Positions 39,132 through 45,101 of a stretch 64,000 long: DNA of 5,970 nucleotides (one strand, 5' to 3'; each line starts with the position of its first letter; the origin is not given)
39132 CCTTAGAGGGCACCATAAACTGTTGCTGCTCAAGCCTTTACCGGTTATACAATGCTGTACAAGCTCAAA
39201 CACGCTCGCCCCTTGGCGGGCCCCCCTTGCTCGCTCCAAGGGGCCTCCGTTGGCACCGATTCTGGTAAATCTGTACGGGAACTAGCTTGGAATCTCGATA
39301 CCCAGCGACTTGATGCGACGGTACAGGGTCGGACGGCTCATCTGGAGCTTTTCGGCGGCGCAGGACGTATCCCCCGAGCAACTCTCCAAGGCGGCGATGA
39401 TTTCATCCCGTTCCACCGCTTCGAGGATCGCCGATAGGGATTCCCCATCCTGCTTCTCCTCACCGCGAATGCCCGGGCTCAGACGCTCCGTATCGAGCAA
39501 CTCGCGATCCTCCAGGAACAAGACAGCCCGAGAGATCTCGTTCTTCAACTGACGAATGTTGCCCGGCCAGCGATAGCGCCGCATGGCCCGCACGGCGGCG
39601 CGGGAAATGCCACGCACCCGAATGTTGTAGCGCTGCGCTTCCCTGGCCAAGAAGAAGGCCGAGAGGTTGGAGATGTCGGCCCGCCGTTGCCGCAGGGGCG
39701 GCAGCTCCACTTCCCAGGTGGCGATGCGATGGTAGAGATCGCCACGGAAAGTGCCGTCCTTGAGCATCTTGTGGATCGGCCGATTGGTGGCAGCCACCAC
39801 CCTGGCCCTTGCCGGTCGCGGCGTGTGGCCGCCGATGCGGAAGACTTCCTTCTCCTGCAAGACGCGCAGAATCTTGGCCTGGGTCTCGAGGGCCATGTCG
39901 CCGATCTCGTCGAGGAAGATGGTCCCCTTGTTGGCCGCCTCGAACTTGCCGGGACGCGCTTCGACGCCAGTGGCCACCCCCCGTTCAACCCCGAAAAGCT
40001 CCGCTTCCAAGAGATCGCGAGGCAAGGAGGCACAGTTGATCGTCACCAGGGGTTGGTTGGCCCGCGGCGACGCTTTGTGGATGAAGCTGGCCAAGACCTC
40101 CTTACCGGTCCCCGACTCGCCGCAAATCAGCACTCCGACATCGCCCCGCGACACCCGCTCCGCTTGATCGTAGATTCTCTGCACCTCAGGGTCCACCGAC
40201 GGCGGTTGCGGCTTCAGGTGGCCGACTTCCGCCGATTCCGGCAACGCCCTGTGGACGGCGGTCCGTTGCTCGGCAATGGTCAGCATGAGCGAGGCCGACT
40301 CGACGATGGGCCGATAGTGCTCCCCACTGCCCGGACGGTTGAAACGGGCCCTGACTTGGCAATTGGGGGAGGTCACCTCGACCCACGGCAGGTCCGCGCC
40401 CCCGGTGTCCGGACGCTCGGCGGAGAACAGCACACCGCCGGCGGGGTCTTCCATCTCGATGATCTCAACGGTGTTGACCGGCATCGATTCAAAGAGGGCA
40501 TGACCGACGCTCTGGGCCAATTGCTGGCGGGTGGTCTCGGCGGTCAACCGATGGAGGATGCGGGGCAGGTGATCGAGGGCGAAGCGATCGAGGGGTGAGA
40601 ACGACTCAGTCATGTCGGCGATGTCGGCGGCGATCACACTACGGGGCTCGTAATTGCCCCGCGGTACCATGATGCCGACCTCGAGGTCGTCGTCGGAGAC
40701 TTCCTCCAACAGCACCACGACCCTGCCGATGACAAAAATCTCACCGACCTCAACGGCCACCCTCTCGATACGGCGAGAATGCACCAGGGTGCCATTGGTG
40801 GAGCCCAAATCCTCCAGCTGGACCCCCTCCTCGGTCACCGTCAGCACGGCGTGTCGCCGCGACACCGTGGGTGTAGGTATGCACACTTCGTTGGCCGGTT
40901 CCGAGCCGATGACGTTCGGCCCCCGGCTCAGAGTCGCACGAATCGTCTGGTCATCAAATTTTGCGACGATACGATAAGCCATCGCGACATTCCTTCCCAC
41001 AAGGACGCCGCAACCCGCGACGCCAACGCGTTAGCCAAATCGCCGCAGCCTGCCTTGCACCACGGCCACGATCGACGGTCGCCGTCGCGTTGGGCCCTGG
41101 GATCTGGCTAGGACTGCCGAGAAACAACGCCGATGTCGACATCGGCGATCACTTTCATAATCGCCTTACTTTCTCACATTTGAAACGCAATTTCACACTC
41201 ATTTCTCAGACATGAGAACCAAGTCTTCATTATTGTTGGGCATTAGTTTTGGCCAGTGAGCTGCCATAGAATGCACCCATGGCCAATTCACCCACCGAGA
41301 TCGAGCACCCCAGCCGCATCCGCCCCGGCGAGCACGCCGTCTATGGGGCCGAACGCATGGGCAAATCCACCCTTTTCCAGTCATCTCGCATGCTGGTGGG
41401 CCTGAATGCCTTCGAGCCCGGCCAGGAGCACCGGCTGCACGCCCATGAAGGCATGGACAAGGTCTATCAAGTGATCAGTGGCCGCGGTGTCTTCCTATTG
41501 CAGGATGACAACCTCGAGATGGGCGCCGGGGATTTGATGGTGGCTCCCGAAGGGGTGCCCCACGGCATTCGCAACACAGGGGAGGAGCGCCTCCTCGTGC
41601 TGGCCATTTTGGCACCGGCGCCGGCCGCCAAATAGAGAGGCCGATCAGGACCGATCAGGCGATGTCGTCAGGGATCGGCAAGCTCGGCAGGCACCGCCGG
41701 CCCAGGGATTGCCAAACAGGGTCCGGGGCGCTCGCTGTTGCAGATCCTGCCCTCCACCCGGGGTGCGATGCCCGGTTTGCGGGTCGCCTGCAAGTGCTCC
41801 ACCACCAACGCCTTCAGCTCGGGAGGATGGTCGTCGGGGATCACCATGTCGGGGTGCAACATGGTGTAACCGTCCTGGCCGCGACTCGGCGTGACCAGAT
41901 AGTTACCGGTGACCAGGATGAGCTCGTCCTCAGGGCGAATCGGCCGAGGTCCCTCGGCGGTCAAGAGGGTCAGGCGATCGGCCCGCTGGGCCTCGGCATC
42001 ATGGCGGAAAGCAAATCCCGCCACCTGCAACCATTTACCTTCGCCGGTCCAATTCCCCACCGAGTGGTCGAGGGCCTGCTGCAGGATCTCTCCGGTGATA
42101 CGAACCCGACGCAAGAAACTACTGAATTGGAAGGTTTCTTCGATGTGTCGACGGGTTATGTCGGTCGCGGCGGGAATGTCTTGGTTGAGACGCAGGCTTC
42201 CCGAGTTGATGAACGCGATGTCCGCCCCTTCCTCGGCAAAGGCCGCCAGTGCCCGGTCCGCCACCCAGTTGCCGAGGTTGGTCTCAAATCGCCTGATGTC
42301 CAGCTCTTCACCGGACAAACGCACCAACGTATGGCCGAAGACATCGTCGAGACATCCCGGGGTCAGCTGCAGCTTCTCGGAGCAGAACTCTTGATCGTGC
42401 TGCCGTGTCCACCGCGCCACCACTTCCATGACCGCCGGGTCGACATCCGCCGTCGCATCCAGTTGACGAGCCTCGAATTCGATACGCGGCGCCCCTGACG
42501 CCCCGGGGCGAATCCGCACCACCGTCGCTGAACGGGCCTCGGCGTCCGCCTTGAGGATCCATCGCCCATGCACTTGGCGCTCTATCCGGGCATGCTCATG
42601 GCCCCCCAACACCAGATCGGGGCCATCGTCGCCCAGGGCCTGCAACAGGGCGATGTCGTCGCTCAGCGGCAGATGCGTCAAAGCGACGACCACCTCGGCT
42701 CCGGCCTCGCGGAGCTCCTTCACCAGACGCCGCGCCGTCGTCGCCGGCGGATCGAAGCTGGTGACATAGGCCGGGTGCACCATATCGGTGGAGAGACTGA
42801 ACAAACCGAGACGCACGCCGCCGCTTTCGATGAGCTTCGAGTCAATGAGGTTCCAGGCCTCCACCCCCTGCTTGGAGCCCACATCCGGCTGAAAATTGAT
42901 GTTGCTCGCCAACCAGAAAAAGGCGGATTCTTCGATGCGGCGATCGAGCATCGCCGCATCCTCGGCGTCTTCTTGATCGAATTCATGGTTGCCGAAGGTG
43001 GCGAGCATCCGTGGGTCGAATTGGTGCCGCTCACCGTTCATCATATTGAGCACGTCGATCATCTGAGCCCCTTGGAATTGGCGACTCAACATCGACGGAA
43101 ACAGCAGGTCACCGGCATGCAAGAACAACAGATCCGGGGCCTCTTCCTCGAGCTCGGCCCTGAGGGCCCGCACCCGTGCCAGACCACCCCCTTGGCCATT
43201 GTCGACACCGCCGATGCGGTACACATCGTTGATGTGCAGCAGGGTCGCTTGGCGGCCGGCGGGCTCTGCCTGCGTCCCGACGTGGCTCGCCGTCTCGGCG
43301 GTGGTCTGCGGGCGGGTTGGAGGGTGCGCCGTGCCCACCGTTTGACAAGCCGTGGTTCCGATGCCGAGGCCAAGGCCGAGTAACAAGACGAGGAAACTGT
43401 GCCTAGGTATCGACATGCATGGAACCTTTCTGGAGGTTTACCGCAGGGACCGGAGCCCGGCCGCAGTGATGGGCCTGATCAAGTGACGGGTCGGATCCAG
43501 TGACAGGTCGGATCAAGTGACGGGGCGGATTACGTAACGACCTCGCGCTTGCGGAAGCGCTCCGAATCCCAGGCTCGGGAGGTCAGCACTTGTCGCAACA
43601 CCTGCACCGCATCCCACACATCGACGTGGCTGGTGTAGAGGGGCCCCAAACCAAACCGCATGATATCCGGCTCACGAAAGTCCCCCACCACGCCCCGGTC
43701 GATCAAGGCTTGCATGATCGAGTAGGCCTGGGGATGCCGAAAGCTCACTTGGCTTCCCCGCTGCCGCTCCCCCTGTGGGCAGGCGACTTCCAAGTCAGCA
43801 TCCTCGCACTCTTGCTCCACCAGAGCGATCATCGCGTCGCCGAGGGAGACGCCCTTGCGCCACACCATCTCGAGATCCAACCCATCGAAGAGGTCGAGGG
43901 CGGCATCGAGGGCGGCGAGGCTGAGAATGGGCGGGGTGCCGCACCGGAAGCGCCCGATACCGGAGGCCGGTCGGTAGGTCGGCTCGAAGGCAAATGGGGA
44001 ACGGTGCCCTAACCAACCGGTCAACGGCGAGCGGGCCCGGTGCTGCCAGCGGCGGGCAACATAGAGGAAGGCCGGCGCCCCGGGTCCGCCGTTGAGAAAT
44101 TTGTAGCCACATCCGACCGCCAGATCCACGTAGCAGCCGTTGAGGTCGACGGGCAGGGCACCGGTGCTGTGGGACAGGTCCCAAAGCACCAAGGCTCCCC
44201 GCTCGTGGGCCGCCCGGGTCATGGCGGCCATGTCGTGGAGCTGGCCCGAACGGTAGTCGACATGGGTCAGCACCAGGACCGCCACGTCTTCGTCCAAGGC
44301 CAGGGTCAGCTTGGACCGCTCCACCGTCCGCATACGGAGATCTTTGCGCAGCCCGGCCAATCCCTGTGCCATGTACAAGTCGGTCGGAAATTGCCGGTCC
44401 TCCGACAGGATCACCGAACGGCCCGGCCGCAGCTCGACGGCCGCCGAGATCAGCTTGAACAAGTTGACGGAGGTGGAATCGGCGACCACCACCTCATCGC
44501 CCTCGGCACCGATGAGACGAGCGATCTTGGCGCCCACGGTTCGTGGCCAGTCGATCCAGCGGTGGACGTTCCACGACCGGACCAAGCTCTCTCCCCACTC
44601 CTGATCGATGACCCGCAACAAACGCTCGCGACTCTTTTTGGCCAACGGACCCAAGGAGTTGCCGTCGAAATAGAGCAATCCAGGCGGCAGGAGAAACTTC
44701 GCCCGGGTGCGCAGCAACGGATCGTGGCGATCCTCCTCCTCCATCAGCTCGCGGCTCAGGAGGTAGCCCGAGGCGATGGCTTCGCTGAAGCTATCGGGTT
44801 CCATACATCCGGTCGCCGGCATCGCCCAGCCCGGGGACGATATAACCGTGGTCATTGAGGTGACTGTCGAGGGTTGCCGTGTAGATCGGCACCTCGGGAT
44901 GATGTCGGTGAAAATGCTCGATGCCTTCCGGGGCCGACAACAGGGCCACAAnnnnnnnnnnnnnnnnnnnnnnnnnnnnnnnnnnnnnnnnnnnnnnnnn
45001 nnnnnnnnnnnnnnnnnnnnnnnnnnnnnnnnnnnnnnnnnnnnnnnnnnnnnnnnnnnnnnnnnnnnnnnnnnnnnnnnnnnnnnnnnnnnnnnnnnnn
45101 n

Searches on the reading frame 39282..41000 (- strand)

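Call 67: search_protein_families(library=pfam, proteins=[window:39282-41000:-], max_evalue=0.0001)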
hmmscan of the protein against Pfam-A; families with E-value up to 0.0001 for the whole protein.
window:39282-41000:- (572 aa): 10 families
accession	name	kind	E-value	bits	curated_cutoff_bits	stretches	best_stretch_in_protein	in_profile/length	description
PF00158.32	Sigma54_activat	-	3.1e-58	196.6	20.2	1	270-431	5-167/168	Sigma-54 interaction domain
PF25601.1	AAA_lid_14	-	4.7e-20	71.6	27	1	437-520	1-83/87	AAA+ ATPase lid domain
PF14532.12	Sigma54_activ_2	-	1.9e-18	67.5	25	1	272-436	6-138/138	Sigma-54 interaction domain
PF00498.31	FHA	-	1.1e-14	55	20.7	1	30-92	2-67/67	FHA domain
PF16697.10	Yop-YscD_cpl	-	2e-11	44.4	33.2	1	20-100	10-92/94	Inner membrane component of T3SS, cytoplasmic domain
PF02954.25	HTH_8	-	4.4e-11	42.8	22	1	526-564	2-40/42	Bacterial regulatory protein, Fis family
PF00493.29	MCM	-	5.7e-07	29.3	23.3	1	281-407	51-173/224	MCM P-loop domain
PF07728.20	AAA_5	-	1.5e-06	28.7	22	1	289-408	1-124/139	AAA domain (dynein-related subfamily)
PF01078.27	Mg_chelatase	-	7e-06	26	20.3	0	343-407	92-158/207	Magnesium chelatase, subunit ChlI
PF00004.35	AAA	-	1.3e-05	26.1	21.2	0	290-408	1-111/131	ATPase family associated with various cellular activities (AAA)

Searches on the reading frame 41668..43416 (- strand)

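Call 67: search_protein_families(library=pfam, proteins=[window:41668-43416:-], max_evalue=0.0001)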
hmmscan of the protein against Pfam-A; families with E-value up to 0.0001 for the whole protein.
window:41668-43416:- (582 aa): 2 families
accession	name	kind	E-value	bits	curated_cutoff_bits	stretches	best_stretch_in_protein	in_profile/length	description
PF02872.23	5_nucleotid_C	-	1.4e-20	74.4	23.6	1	370-520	10-156/158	5'-nucleotidase, C-terminal domain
PF00149.33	Metallophos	-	7.5e-13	49.8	21.5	1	58-276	2-190/191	Calcineurin-like phosphoesterase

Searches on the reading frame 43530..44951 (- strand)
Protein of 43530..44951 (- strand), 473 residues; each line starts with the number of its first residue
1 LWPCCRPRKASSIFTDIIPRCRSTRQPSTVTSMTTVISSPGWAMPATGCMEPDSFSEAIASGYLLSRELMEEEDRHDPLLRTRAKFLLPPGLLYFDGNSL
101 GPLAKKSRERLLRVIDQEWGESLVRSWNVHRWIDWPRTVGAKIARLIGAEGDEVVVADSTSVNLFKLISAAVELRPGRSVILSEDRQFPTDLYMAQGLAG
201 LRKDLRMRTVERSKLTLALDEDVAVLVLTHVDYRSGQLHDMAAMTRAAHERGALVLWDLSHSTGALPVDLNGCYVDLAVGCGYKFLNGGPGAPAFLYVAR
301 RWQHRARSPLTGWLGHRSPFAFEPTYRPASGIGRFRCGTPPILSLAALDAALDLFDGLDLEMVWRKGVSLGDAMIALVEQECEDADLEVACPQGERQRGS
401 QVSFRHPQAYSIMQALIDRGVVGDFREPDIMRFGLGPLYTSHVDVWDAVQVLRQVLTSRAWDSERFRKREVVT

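Call 67: search_protein_families(library=pfam, proteins=[window:43530-44951:-], max_evalue=0.0001)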
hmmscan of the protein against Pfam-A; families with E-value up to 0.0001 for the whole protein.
window:43530-44951:- (473 aa): 2 families
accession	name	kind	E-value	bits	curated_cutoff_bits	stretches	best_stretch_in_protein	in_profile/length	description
PF22580.2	KYNU_C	-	2.6e-35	120.7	27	1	364-452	2-90/90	Kynureninase C-terminal domain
PF00266.25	Aminotran_5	-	6e-19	68.7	21.5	1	141-420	50-332/371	Aminotransferase class-V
